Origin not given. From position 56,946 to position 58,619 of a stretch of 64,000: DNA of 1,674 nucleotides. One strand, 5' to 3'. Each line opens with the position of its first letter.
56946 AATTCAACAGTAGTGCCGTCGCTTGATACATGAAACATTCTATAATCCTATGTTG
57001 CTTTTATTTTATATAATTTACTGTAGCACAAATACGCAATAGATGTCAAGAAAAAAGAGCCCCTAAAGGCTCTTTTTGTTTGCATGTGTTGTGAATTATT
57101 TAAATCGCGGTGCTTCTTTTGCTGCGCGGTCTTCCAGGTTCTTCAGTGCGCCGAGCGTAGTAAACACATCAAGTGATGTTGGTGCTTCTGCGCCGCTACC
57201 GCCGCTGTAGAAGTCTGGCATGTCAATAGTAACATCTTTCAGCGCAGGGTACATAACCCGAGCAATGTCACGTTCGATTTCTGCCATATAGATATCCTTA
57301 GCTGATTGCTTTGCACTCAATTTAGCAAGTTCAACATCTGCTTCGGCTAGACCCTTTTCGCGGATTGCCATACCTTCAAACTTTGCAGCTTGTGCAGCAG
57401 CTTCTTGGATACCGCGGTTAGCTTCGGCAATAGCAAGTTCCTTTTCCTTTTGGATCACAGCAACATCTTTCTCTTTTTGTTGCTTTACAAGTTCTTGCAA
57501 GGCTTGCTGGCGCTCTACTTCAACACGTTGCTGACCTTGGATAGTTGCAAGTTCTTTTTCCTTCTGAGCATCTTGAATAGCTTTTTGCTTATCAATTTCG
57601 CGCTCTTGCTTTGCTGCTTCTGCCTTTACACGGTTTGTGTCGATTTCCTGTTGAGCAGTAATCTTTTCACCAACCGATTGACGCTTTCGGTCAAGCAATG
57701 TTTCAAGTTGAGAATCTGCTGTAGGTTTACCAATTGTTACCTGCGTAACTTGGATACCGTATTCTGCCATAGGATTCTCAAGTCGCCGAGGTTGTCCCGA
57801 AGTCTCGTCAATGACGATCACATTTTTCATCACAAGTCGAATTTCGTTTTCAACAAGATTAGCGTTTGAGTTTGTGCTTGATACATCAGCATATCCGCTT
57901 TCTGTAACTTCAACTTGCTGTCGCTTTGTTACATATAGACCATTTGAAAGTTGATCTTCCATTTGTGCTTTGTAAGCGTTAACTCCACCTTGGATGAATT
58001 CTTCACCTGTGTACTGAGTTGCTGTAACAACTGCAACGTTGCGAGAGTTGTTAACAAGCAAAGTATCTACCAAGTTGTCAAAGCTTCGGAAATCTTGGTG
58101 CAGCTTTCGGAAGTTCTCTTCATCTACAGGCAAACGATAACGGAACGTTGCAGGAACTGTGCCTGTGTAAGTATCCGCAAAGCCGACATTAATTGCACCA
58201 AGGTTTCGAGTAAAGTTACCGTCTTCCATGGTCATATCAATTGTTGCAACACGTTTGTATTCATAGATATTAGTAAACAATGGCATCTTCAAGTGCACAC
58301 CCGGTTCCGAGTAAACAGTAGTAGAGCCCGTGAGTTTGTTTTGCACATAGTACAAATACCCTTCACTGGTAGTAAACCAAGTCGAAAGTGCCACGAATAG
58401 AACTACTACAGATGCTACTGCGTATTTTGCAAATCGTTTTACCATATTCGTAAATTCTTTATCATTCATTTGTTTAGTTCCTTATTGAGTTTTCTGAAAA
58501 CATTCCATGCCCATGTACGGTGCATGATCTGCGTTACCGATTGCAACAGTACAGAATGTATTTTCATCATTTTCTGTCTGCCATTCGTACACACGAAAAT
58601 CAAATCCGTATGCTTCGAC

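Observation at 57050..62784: Candidate membrane-associated early operon: tail-anchored protein, MORN array, secreted protein and flotillin-like SPFH protein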

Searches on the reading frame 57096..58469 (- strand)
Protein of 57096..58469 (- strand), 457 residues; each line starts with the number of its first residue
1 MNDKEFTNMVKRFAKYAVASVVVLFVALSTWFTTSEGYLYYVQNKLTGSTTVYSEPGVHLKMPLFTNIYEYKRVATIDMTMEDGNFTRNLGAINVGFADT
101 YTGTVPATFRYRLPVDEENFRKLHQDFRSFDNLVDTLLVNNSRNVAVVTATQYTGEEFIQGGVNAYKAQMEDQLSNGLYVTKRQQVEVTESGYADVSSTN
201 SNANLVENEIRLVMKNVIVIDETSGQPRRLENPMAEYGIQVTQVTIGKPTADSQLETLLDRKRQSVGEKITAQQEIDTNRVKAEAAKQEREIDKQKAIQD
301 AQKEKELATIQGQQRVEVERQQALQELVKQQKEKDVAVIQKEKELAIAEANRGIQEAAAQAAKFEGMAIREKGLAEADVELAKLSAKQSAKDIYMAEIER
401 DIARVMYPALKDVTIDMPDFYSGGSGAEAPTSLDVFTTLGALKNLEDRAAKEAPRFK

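Call 5: search_protein_families(library=pfam, proteins=[window:57096-58469:-], max_evalue=0.01)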
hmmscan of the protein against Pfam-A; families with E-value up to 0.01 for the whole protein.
window:57096-58469:- (457 aa): 2 families
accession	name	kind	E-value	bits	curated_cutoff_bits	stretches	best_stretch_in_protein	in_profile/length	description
PF01145.31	Band_7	-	3.1e-15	57.1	23.6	1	34-279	3-172/176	SPFH domain / Band 7 family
PF25286.1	DUF7876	-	0.0015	18.5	27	1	124-217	7-98/190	Domain of unknown function (DUF7876)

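Call 8: search_dna_similar(query=window:57096-58469:-, collection=phages, mode=protein, max_rows=25)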
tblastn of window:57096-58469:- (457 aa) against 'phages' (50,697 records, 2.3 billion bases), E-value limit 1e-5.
Records with a match: 40; places in all: 40; records where one place covers at least 80% of the query: 16.
Best place of each record, by identity: <60% 40.
By first word of the organism name: Bacteroides 19; Vibrio 11; Pseudoalteromonas 2; Sinorhizobium 2; Aeromonas 2; Alishewanella 2; Kehishuvirus 1; uncultured 1.
By host as written in the record: Bacteroides intestinalis DSM 108646 17; Vibrio parahaemolyticus RIMD2210633 4; Vibrio harveyi BAA-1116 2; Pseudoalteromonas sp. YD6 2; - 2; Sinorhizobium meliloti 2; Vibrio anguillarum PF4 2; Bacteroides intestinalis APC919/174 2; and 6 more.
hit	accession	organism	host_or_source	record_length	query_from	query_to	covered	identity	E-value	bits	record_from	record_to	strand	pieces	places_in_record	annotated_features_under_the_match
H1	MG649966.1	Vibrio phage Ceto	Vibrio harveyi BAA-1116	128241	48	446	87%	35.9%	3e-63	227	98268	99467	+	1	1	hypothetical protein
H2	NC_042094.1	Vibrio phage Ceto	Vibrio harveyi BAA-1116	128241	48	446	87%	35.9%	3e-63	227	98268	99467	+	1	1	hypothetical protein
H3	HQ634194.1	Vibrio phage VBP47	Vibrio parahaemolyticus RIMD2210633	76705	30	444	91%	32.5%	1e-32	137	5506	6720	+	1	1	hypothetical protein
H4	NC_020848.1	Vibrio phage VBP47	Vibrio parahaemolyticus RIMD2210633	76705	30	444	91%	32.5%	1e-32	137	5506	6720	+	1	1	hypothetical protein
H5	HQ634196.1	Vibrio phage VBP32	Vibrio parahaemolyticus RIMD2210633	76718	30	444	91%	32.5%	1e-32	137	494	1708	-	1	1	hypothetical protein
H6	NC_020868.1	Vibrio phage VBP32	Vibrio parahaemolyticus RIMD2210633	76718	30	444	91%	32.5%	1e-32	137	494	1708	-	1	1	hypothetical protein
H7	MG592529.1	Vibrio phage 1.161.O._10N.261.48.C5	Vibrio lentus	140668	32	451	92%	31.2%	3e-45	174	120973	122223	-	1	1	coil containing protein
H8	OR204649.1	Vibrio phage PJN101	Vibrio parahaemolyticus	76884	41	444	88%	32.1%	9e-31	131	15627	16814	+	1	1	hypothetical protein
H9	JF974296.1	Pseudoalteromonas phage pYD6-A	Pseudoalteromonas sp. YD6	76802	47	440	86%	31.7%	5e-32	135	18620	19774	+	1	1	hypothetical protein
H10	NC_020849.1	Pseudoalteromonas phage pYD6-A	Pseudoalteromonas sp. YD6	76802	47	440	86%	31.7%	5e-32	135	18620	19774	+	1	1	hypothetical protein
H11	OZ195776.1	Vibrio phage D479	Seawater and oysters mix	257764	42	432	86%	30.5%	5e-32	135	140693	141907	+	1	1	hypothetical protein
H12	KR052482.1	Sinorhizobium phage phiN3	Sinorhizobium meliloti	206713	37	430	86%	25.2%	2e-9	66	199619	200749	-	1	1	membrane protease subunit stomatin/prohibitin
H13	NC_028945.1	Sinorhizobium phage phiN3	Sinorhizobium meliloti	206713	37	430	86%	25.2%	2e-9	66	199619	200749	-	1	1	membrane protease subunit stomatin/prohibitin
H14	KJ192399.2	Vibrio phage CHOED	Vibrio anguillarum PF4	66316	65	454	85%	25.2%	2e-7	60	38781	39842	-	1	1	hypothetical protein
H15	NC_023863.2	Vibrio phage CHOED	Vibrio anguillarum PF4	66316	65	454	85%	25.2%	2e-7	60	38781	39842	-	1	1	hypothetical protein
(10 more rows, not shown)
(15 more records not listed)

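Call 10: get_annotated_region(hit=H1, flank=8000)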
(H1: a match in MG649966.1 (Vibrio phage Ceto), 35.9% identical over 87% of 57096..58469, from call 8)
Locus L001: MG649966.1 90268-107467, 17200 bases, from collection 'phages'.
description: Vibrio phage Ceto, complete genome.
organism: Vibrio phage Ceto (NCBI taxid 2570300)
taxonomy: Viruses; Duplodnaviria; Heunggongvirae; Uroviricota; Caudoviricetes; Demerecviridae; Ermolyevavirinae; Cetovirus; Cetovirus ceto
host: Vibrio harveyi BAA-1116; source: Chesapeake Bay Oyster; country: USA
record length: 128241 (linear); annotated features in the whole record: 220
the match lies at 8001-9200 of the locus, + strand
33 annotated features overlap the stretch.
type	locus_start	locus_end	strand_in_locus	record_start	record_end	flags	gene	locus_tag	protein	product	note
CDS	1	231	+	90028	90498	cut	-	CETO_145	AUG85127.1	hypothetical protein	gp145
CDS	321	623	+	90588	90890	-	-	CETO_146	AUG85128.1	hypothetical protein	gp146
CDS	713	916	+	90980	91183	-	-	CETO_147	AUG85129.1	hypothetical protein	gp147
CDS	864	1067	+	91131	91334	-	-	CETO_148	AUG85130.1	hypothetical protein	gp148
CDS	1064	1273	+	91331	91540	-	-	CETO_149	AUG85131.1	hypothetical protein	gp149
CDS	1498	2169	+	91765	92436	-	-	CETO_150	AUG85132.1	putative hoin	gp150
CDS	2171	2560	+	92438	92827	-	-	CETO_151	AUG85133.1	peptidase M15 family protein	gp151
CDS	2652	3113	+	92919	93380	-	-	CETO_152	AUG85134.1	hypothetical protein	gp152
CDS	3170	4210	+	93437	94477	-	-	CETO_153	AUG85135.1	hypothetical protein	gp153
CDS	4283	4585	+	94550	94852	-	-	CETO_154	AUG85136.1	hypothetical protein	gp154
CDS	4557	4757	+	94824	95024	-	-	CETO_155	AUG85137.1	hypothetical protein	gp155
CDS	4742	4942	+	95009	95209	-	-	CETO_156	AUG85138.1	hypothetical protein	gp156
CDS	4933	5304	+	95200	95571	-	-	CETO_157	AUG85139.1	hypothetical protein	gp157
CDS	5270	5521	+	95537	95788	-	-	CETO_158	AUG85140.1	hypothetical protein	gp158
CDS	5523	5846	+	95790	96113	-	-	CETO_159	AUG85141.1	hypothetical protein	gp159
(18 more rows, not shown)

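Call 18: search_protein_families(library=phrogs, proteins=[window:57096-58469:-], max_evalue=0.01)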
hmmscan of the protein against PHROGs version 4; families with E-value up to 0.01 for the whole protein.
window:57096-58469:- (457 aa): 2 families
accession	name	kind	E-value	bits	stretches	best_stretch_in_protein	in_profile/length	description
phrog_11908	-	unknown function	3.9e-70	237.8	1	12-441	6-416/430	-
phrog_200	-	other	7.4e-14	52.6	1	5-177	71-240/379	lipoprotein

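Call 19: search_protein_families(library=padloc, proteins=[window:57096-58469:-], max_evalue=0.01)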
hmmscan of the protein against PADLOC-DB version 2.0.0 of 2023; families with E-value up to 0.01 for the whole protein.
window:57096-58469:- (457 aa): 0 families

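Call 22: find_related_loci(query=window:57096-58469:-, collection=viral_contigs, flank=10000)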
Query window:57096-58469:- (457 aa) in viral_contigs; peptide patterns used: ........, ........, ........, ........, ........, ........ (x = any residue, [..] = any of these).
99 stretches matched a pattern; 4 encode a relative of the query (tblastn E <= 1e-3); 4 distinct loci.
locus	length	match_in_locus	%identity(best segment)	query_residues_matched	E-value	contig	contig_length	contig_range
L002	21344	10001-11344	69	10-451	0e+0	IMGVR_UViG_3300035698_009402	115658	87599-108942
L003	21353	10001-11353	71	1-448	0e+0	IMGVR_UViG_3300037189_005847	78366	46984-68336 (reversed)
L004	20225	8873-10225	71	1-448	0e+0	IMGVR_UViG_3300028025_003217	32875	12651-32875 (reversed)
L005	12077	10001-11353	56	8-451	4e-150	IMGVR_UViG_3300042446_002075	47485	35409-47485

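Call 31: find_homologous_proteins(query=window:57096-58469:-)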
Query window:57096-58469:- (457 aa): 236 proteins with E <= 0.001 among 8000 candidates; the best 120 are listed.
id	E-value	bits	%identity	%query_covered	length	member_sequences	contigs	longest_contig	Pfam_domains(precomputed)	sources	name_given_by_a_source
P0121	5.9e-277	936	97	98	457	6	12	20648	PF01145.32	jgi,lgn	jgi:hypothetical protein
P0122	5.4e-257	870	90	98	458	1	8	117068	PF01145.32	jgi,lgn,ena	-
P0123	3.8e-233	792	82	98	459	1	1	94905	PF01145.32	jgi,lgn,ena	-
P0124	7.1e-220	748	78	98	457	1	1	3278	PF01145.32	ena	-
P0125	3.9e-215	732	76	98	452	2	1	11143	PF01145.32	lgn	-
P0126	1.2e-211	721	74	98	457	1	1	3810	-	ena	-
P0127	7.3e-211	718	75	99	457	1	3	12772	PF01145.32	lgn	-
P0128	1.1e-210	718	73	98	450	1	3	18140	PF01145.32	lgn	-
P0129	5.3e-208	709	75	96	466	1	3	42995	-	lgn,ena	-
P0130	1.0e-207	708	75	96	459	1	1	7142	PF01145.32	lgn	-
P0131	1.6e-207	707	73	98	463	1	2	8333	-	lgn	-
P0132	1.2e-204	698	75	96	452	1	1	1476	-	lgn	-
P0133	2.1e-204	697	73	98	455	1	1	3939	-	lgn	-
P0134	5.4e-204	696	73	98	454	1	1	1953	-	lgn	-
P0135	2.3e-201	687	73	96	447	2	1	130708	PF01145.32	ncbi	-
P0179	1.3e-141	490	52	98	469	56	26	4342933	PF01145.32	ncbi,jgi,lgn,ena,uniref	ncbi:SPFH domain-containing protein [Marinobacter sp. LM1]|uniref:SPFH domain-containing protein n=1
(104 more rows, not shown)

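Call 32: find_encoding_contigs(protein=P0121, flank=10000, max_places=4)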
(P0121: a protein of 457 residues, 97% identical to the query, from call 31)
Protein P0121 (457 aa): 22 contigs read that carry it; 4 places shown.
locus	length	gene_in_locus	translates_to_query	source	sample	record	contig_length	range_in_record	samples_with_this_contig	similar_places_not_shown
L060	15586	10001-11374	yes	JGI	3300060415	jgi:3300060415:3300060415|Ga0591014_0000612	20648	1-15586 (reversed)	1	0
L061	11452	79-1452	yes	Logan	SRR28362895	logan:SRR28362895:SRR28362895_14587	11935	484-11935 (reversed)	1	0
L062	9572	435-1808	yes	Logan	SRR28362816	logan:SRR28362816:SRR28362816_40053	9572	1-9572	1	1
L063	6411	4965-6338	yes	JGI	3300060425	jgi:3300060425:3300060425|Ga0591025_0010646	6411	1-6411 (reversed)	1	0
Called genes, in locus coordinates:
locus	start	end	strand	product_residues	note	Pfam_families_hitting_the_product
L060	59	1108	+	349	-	PF26926:Phage_T4_rIIB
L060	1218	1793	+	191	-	PF01661:Macro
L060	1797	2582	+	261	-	PF04446:Thg1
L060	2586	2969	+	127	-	-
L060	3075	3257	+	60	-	-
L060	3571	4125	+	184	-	-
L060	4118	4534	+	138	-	-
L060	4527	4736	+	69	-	-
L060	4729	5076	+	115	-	PF20530:DUF6745 (faint)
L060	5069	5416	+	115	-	-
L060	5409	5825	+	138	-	-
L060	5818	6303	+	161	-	-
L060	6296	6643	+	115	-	-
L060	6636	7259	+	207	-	-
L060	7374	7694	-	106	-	-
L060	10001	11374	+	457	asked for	PF01145:Band_7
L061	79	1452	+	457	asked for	PF01145:Band_7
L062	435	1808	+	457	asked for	PF01145:Band_7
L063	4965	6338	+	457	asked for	PF01145:Band_7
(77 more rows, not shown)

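Call 33: find_encoding_contigs(protein=P0122, flank=10000, max_places=4)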
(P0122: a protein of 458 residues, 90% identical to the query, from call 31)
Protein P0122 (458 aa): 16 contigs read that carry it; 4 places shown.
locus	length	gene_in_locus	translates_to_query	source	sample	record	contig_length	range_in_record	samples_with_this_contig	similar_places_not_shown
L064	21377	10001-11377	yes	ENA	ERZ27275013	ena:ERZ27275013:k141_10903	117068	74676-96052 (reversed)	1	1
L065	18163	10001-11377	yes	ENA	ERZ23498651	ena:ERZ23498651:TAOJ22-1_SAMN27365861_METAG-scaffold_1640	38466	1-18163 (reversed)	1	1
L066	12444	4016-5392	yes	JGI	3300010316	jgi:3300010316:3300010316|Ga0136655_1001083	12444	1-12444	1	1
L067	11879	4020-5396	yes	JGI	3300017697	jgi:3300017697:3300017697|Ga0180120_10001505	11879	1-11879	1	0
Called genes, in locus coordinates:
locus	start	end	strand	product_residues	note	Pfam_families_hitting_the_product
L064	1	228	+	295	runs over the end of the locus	-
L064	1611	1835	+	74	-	-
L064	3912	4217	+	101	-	-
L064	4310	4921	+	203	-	-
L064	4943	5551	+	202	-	PF05728:UPF0227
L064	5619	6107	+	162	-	-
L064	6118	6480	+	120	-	-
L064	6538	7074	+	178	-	PF18143:HAD_SAK_2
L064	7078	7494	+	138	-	PF24240:DUF7448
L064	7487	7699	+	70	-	-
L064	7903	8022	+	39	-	-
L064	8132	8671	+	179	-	PF00265:TK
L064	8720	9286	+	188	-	PF13328:HD_4, PF01966:HD (weak)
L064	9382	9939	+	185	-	-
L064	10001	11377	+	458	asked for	PF01145:Band_7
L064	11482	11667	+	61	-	-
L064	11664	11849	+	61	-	-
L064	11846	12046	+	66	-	-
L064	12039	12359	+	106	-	-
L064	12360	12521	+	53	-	-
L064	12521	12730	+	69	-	-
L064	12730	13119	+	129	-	PF00542:Ribosomal_L12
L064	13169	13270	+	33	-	-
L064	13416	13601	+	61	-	-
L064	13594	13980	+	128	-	-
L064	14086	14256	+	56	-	-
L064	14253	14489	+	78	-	-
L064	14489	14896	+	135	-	-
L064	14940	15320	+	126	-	-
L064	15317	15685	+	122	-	PF20274:cREC_REC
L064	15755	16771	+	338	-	PF21189:PHA02142, PF09414:RNA_ligase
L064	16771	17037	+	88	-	-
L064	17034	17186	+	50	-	-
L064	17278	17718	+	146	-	PF01661:Macro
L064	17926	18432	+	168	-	-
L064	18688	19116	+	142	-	-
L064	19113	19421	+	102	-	-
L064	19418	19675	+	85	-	-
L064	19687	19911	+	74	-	-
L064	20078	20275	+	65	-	-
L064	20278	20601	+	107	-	-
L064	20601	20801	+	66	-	-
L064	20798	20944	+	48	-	-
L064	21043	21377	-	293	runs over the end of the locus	-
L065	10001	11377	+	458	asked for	PF01145:Band_7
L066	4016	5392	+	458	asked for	PF01145:Band_7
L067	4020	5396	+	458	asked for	PF01145:Band_7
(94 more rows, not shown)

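Call 34: find_encoding_contigs(protein=P0123, flank=10000, max_places=3)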
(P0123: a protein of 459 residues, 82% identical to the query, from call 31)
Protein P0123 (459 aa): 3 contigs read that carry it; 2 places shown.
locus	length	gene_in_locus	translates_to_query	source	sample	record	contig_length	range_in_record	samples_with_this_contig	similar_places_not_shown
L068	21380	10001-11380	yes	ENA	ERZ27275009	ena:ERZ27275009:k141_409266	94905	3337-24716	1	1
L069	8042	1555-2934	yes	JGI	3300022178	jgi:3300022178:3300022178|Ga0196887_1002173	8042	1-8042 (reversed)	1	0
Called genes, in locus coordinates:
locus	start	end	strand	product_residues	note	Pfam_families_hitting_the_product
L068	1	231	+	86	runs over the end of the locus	-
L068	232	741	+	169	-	-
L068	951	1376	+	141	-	PF09424:YqeY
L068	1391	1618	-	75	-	-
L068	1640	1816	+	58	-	-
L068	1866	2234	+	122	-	-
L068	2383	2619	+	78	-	-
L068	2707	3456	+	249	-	PF12843:QSregVF_b (faint)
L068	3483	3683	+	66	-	-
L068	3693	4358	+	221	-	-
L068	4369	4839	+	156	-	PF04308:RNaseH_like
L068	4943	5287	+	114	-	PF20274:cREC_REC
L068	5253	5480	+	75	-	-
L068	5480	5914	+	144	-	PF10686:YAcAr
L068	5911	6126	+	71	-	-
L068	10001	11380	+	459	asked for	PF01145:Band_7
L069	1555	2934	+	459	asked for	PF01145:Band_7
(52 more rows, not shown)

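Call 41: find_encoding_contigs(protein=P0179, flank=8000, max_places=3)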
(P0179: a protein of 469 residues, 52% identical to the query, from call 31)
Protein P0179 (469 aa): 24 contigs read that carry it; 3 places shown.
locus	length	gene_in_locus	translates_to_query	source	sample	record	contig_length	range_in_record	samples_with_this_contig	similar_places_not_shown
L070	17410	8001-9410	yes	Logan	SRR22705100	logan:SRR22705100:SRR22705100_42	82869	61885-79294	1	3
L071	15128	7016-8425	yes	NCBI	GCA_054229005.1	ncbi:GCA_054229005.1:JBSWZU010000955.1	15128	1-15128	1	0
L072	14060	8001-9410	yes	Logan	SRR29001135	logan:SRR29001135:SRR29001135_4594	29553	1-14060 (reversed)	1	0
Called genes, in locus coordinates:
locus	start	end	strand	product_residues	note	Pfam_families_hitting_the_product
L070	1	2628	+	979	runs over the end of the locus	PF00497:SBP_bac_3, PF10613:Lig_chan-Glu_bd (faint), PF00497:SBP_bac_3, PF00990:GGDEF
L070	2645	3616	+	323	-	PF00291:PALP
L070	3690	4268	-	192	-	PF13505:OMP_b-brl, PF01389:OmpA_membrane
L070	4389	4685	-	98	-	-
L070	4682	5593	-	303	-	-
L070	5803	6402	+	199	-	PF05618:RimB-like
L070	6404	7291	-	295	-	PF01068:DNA_ligase_A_M, PF14743:DNA_ligase_OB_2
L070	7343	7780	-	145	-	PF11071:Nuc_deoxyri_tr3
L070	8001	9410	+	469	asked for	PF01145:Band_7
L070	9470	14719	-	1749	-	PF12458:DUF3686, PF13401:AAA_22 (faint), PF25472:DUF7902, PF00004:AAA (faint)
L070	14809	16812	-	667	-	-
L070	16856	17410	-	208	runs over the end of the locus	-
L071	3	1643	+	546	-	?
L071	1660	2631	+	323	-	PF00291:PALP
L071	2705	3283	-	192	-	PF13505:OMP_b-brl, PF01389:OmpA_membrane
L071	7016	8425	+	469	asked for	PF01145:Band_7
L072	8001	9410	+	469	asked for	PF01145:Band_7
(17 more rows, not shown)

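Call 42: search_solved_structures(query=window:57096-58469:-, max_evalue=0.01)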
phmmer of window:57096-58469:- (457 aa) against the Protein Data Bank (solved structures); distinct sequences matched with E-value up to 0.01: 0.

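Call 43: search_protein_families(library=ncbifam, proteins=[window:57096-58469:-, L064:9382-9939:+], max_evalue=0.01)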
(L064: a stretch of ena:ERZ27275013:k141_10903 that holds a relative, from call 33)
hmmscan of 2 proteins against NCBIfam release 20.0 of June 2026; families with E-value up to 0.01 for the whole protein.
window:57096-58469:- (457 aa): 0 families

L064:9382-9939:+ (185 aa): 0 families
